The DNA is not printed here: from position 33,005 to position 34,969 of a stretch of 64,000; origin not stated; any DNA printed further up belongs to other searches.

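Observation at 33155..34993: Candidate undescribed two-gene system: 57-aa protein coupled to a 554-aa papain-fold-like cysteine protease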

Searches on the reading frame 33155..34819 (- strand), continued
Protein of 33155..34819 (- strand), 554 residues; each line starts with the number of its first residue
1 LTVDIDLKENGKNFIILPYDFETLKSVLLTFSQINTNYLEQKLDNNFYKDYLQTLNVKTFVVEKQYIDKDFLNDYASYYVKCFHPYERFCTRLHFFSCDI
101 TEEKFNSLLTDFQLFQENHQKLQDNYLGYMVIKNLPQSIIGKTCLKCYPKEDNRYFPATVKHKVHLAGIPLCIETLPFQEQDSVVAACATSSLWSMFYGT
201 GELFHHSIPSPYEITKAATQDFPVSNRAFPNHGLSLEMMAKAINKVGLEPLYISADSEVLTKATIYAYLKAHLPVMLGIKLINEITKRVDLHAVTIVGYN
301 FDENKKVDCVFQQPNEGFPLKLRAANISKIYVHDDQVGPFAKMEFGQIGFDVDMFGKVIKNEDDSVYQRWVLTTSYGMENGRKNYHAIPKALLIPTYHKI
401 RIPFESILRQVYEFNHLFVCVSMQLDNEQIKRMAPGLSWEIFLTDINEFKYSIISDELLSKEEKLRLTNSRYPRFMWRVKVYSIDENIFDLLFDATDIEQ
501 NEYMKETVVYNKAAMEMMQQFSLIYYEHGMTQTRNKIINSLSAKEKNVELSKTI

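Call 28: search_protein_families(library=pfam, alignment_id=A1, max_evalue=5)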
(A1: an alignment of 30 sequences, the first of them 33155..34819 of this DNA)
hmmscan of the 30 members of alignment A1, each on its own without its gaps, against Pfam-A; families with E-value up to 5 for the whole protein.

A. member 1, window:33155-34819:- (554 aa): 0 families

B. families by the number of members that match (of 30 scanned): 7 families
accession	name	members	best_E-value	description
PF13529.12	Peptidase_C39_2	9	0.001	Peptidase_C39 like family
PF22159.1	PSMA-like_N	1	0.00052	Maltose-forming alpha-amylase-like, N-terminal domain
PF16347.10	SGSH_C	1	0.029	N-sulphoglucosamine sulphohydrolase, C-terminal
PF17301.7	LpqV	1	0.082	Putative lipoprotein LpqV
PF20115.4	DUF6505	1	0.2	Family of unknown function (DUF6505)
PF12854.13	PPR_1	1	0.2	PPR repeat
PF14659.12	Phage_int_SAM_3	1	2.4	Phage integrase, N-terminal SAM-like domain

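Call 29: search_solved_structures(query=A1, max_evalue=10, show_alignments=2)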
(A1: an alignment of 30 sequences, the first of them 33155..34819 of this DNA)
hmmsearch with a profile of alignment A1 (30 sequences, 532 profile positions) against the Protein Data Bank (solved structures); distinct sequences matched with E-value up to 10: 0.

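Call 44: search_dna_similar(query=window:33155-34819:-, collection=phages, mode=protein, max_evalue=0.001, max_rows=20)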
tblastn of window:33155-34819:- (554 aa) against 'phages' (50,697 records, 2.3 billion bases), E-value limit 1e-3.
No match.

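Call 45: search_dna_similar(query=window:33155-34819:-, collection=plasmids, mode=protein, max_evalue=0.001, max_rows=20)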
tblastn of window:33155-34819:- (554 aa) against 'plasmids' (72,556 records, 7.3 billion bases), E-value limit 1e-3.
Records with a match: 4; places in all: 4; records where one place covers at least 80% of the query: 2.
Best place of each record, by identity: <60% 4.
By first word of the organism name: Hymenobacter 1; Shewanella 1; Pseudomonas 1; Mesorhizobium 1.
By predicted mobility (MOB-suite, as given by PLSDB): non-mobilizable 2; conjugative 2.
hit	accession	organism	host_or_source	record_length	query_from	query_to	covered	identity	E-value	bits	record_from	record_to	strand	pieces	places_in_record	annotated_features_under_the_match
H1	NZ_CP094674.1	Hymenobacter tibetensis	Single cell,soil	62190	55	503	81%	33.4%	5e-62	228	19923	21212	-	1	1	hypothetical protein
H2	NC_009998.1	Shewanella baltica OS195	-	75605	33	502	85%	27.9%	3e-44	176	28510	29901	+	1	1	hypothetical protein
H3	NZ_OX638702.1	Pseudomonas aeruginosa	Homo sapiens,blood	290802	56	498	80%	27.8%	2e-43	174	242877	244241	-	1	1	hypothetical protein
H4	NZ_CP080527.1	Mesorhizobium sp. AR07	Oxytropis sp.,Cell culture,root nodule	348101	51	340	52%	28.4%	2e-26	122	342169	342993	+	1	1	hypothetical protein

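Call 46: get_annotated_region(hit=H3, flank=5000)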
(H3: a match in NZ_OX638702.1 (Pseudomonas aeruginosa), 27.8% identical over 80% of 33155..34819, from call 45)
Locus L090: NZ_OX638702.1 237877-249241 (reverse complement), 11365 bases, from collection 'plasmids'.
description: Pseudomonas aeruginosa strain 4782MK isolate 4782MK plasmid p4782_002, complete sequence
organism: Pseudomonas aeruginosa (NCBI taxid 287)
taxonomy: Bacteria; Pseudomonadota; Gammaproteobacteria; Pseudomonadales; Pseudomonadaceae; Pseudomonas; Pseudomonas aeruginosa
host: -; source: Homo sapiens,blood; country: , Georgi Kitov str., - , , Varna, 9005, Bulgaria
typing (MOB-suite, as given by PLSDB): non-mobilizable
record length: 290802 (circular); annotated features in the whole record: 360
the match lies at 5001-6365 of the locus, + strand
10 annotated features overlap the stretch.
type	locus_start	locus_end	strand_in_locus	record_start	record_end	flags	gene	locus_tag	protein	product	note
CDS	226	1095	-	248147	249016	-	-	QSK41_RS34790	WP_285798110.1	ImmA/IrrE family metallo-endopeptidase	-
CDS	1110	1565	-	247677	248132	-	-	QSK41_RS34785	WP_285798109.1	helix-turn-helix transcriptional regulator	-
CDS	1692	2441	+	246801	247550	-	-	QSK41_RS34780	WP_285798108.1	multiubiquitin domain-containing protein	-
CDS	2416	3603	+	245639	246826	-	-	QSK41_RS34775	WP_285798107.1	ThiF family adenylyltransferase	-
CDS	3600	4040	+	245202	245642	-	-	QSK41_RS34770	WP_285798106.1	DUF6527 family protein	-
CDS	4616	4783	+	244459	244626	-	-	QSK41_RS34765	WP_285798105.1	hypothetical protein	-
CDS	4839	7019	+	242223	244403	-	-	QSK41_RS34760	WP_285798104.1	hypothetical protein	-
CDS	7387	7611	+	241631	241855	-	-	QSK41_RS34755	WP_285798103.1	hypothetical protein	-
CDS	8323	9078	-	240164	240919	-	istB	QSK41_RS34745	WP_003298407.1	IS21-like element helper ATPase IstB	-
CDS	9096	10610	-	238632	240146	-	istA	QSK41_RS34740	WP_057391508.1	IS21 family transposase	-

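Call 47: get_annotated_region(hit=H2, flank=5000)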
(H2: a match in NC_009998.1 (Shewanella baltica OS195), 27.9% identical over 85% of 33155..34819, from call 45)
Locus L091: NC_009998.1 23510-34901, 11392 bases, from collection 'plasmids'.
description: Shewanella baltica OS195 plasmid pS19501, complete sequence
organism: Shewanella baltica OS195 (NCBI taxid 399599)
taxonomy: Bacteria; Pseudomonadota; Gammaproteobacteria; Alteromonadales; Shewanellaceae; Shewanella; Shewanella baltica; Shewanella baltica OS195
host: -; source: -; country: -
typing (MOB-suite, as given by PLSDB): conjugative; replicon rep_cluster_559; relaxase MOBF; mating-pair formation MPF_F
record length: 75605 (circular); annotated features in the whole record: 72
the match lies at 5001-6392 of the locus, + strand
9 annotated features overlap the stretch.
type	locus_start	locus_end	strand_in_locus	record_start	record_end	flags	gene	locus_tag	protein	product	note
CDS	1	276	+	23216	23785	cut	-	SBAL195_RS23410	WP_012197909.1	hypothetical protein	-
CDS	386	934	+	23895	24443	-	-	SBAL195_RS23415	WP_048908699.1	hypothetical protein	-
CDS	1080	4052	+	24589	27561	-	-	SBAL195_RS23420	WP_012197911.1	TrlF family AAA-like ATPase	-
CDS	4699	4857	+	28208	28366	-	-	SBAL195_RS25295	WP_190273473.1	hypothetical protein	-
CDS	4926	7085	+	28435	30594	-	-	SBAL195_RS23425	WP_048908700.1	hypothetical protein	-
CDS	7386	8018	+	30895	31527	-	-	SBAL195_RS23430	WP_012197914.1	competence protein CoiA family protein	-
CDS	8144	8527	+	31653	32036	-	-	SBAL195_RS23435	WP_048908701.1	hypothetical protein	-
CDS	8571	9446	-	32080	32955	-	-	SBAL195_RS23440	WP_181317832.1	tetratricopeptide repeat protein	-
CDS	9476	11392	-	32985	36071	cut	-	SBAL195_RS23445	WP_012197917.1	Tn3 family transposase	-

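Call 49: search_protein_families(library=pfam, proteins=[L090:4839-7019:+, L091:4926-7085:+, L090:4616-4783:+, L090:3600-4040:+, L090:1692-2441:+], max_evalue=1)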
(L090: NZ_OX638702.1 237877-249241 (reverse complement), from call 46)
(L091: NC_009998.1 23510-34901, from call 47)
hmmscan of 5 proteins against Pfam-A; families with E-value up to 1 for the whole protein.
L090:4839-7019:+ (726 aa): 1 family
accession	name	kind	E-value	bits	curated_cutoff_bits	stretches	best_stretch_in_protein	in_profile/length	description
PF13529.12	Peptidase_C39_2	-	3.9e-05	24.7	24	1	186-328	4-141/143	Peptidase_C39 like family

L091:4926-7085:+ (719 aa): 1 family
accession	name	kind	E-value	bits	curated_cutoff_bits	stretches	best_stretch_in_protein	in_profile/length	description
PF15144.11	DUF4576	-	0.19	12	27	1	459-484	46-70/88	Domain of unknown function (DUF4576)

L090:4616-4783:+ (55 aa): 1 family
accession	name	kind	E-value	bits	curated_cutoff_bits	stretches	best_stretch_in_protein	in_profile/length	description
PF24610.1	DUF7623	-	0.49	11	27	1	3-43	24-64/64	Domain of unknown function (DUF7623)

L090:3600-4040:+ (146 aa): 1 family
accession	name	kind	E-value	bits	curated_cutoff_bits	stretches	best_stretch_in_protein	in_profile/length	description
PF20137.4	DUF6527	-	2e-26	92.1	23.6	1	31-89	2-63/63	Family of unknown function (DUF6527)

L090:1692-2441:+ (249 aa): 1 family
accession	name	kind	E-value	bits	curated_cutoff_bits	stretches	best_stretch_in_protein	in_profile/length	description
PF14452.12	Multi_ubiq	-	6.8e-49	164.4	24.5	3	105-169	1-66/69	Multiubiquitin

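Call 53: search_protein_families(library=ncbifam, proteins=[L090:4839-7019:+, L091:4926-7085:+, L090:4616-4783:+], max_evalue=1)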
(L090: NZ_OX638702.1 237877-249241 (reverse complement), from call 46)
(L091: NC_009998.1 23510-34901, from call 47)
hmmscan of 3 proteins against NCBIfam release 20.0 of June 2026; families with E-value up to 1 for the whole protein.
L090:4839-7019:+ (726 aa): 0 families

L091:4926-7085:+ (719 aa): 1 family
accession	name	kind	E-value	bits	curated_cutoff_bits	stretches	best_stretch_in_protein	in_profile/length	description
NF033676.2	Lacb_SerRich_Nt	equivalog_domain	0.11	12.8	45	0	573-613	7-50/80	serine-rich glycoprotein adhesin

L090:4616-4783:+ (55 aa): 1 family
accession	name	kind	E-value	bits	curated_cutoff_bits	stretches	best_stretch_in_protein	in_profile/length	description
NF041459.1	antitoxMazE_Staph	equivalog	0.0065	16.6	108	1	10-41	5-36/54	type II toxin-antitoxin system antitoxin MazE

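Call 57: search_protein_families(library=pfam, alignment_id=A3, max_evalue=0.0001)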
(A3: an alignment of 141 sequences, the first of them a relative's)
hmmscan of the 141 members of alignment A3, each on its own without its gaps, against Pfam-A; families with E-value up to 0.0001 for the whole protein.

A. member 1, L010:4449-5639:- (396 aa): 1 family
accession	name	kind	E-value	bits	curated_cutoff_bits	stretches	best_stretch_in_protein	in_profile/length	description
PF12686.12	DUF3800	-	6.6e-12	46.8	21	1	143-335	2-147/149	Protein of unknown function (DUF3800)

B. families by the number of members that match (of 141 scanned): 129 families (the first 25 are shown)
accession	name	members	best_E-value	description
PF13304.12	AAA_21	3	1.3e-19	AAA domain, putative AbiEii toxin, Type IV TA system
PF01863.23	YgjP-like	2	3.8e-52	YgjP-like, metallopeptidase domain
PF13541.12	ChlI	2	7.6e-48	Subunit ChlI of Mg-chelatase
PF05193.26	Peptidase_M16_C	2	5.5e-31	Peptidase M16 inactive domain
PF22725.1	GFO_IDH_MocA_C3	2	6.5e-30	GFO/IDH/MocA C-terminal domain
PF01408.29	GFO_IDH_MocA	2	6.2e-29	Oxidoreductase family, NAD-binding Rossmann fold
PF00293.34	NUDIX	2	1.7e-22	NUDIX domain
PF00675.25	Peptidase_M16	2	1.9e-22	Insulinase (Peptidase family M16)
PF00270.35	DEAD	2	2.5e-15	DEAD/DEAH box helicase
PF05362.19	Lon_C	2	1.3e-14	Lon protease (S16) C-terminal proteolytic domain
PF06114.19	Peptidase_M78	2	5e-14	IrrE N-terminal-like domain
PF02463.25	SMC_N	2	9.1e-12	RecF/RecN/SMC N terminal domain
PF12728.13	HTH_17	2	2.8e-09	Helix-turn-helix domain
PF11867.13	T1RH-like_C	1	6.7e-129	Type I restriction enzyme HindI endonuclease subunit-like, C-terminal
PF13166.12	AAA_13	1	8.4e-128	AAA domain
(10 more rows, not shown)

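Call 58: search_protein_families(library=padloc, alignment_id=A3, max_evalue=0.00001)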
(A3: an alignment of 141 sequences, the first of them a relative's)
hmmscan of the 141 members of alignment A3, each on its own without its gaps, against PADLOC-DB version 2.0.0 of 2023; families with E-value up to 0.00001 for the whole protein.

A. member 1, L010:4449-5639:- (396 aa): 1 family
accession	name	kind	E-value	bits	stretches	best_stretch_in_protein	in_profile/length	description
PDLC04353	PDC-M04A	-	1.5e-11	42.1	1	140-365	4-209/232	-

B. families by the number of members that match (of 141 scanned): 172 families (the first 25 are shown)
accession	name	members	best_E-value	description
PDLC04135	mad3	3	2.1e-17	mads_3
PDLC04894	PDC-S06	2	1.1e-172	-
PDLC02980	AriA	2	1.9e-19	-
PDLC00278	PtuA1|PtuA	2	2.6e-11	AAA ATPase domain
PDLC02335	AbiLi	2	2.6e-11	AbiLi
PDLC00271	PtuA1|PtuA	2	2.9e-11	AAA ATPase domain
PDLC00267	PtuA1|PtuA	2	2.4e-10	AAA ATPase domain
PDLC04214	HEC-02A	2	1.2e-09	-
PDLC04141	capP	2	2.5e-09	capP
PDLC00298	PtuA1|PtuA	2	5.9e-09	AAA ATPase domain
PDLC00277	PtuA1|PtuA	2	2.2e-08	AAA ATPase domain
PDLC00063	GajA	2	1e-07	AAA ATPase domain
PDLC03944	RmrA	2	9.3e-07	-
PDLC03947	RmrA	2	2.4e-06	-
PDLC04168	GajA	1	2.3e-182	-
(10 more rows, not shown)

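Call 65: fold_search(model_id=the predicted structure, library=viral)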
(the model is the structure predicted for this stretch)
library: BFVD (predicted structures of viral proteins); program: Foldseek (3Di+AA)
matches with E <= 10: 661; with E <= 0.001: 0
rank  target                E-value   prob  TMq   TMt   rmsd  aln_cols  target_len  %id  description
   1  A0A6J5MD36            2.1e-03  1.00  0.17  0.43   8.3       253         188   12  Uncharacterized protein [uncultured Caudovirales phage]
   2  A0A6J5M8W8            4.7e-03  0.11  0.09  0.10  22.8       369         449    9  Uncharacterized protein [uncultured Caudovirales phage]
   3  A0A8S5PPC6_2          1.5e-02  0.69  0.19  0.08  24.8       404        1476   12  Morphogenesis protein 1 wall, phi29, hydrolase, infection [Myoviridae sp. ctwwN25]
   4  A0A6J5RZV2            1.5e-02  0.60  0.14  0.26  17.2       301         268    8  Uncharacterized protein [uncultured Caudovirales phage]
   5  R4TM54                2.4e-02  0.35  0.13  0.14  18.8       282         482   10  Uncharacterized protein [Haloarcula californiae tailed virus 2]
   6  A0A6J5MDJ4            3.5e-02  0.96  0.15  0.28   5.4       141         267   12  Uncharacterized protein [uncultured Caudovirales phage]
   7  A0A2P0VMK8            3.7e-02  0.12  0.11  0.17  18.8       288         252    9  Putative ubiquitin carboxyl-terminal hydrolase [Tetraselmis virus 1]
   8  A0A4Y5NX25            4.9e-02  0.18  0.10  0.18  17.2       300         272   10  (no name in the UniProt tables at hand)
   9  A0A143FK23            5.2e-02  0.12  0.07  0.15  21.6       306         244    9  (no name in the UniProt tables at hand)
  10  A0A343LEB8            6.4e-02  0.66  0.10  0.15   7.2       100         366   20  Putative GNAT family N-acetyltransferase [Leptospira phage LE4]
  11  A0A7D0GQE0            7.6e-02  0.14  0.09  0.17  13.3       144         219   10  (no name in the UniProt tables at hand)
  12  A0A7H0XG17            8.9e-02  0.15  0.10  0.24  15.4       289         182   11  Uncharacterized protein [Pseudomonas phage phiK7A1]
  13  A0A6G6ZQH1            1.1e-01  0.05  0.09  0.06  21.3       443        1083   10  (no name in the UniProt tables at hand)
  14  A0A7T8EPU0            1.5e-01  0.08  0.10  0.12  18.9       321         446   10  Uncharacterized protein [Erwinia phage pEa_SNUABM_5]
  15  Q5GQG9                1.5e-01  0.07  0.07  0.13  17.7       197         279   10  Putative S-layer protein [Synechococcus phage S-PM2]
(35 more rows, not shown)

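Call 70: list_cluster_members(proteins=[window:33155-34819:-, window:34820-34993:-])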
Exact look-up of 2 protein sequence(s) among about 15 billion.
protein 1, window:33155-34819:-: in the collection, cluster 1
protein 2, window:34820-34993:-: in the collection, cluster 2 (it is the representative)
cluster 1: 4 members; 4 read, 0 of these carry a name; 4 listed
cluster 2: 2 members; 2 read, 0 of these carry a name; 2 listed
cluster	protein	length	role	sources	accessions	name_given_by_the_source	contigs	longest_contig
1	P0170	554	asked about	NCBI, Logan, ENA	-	-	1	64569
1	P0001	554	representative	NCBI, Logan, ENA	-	-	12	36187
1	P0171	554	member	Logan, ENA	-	-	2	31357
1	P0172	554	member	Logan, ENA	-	-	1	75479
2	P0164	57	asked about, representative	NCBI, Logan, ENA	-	-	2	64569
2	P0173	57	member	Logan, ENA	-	-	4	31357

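Call 74: find_related_loci(query=A1, collection=viral_contigs, flank=8000)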
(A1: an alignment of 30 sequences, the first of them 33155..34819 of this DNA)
Query A1 (554 aa) in viral_contigs; peptide patterns used: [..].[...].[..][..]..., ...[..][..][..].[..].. (x = any residue, [..] = any of these).
65 stretches matched a pattern; 6 encode a relative of the query (tblastn E <= 1e-3); 6 distinct loci.
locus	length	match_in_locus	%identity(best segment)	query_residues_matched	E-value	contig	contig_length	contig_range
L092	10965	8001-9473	42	12-524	8e-116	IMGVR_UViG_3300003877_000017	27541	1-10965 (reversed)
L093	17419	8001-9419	36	14-522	3e-97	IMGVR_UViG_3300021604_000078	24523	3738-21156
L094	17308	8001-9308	37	51-521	6e-82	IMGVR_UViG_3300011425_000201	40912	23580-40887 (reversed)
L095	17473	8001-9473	27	51-518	3e-46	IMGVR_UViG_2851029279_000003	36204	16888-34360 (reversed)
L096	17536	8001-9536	29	14-520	1e-54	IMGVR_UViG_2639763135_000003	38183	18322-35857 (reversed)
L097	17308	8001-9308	37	51-521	6e-82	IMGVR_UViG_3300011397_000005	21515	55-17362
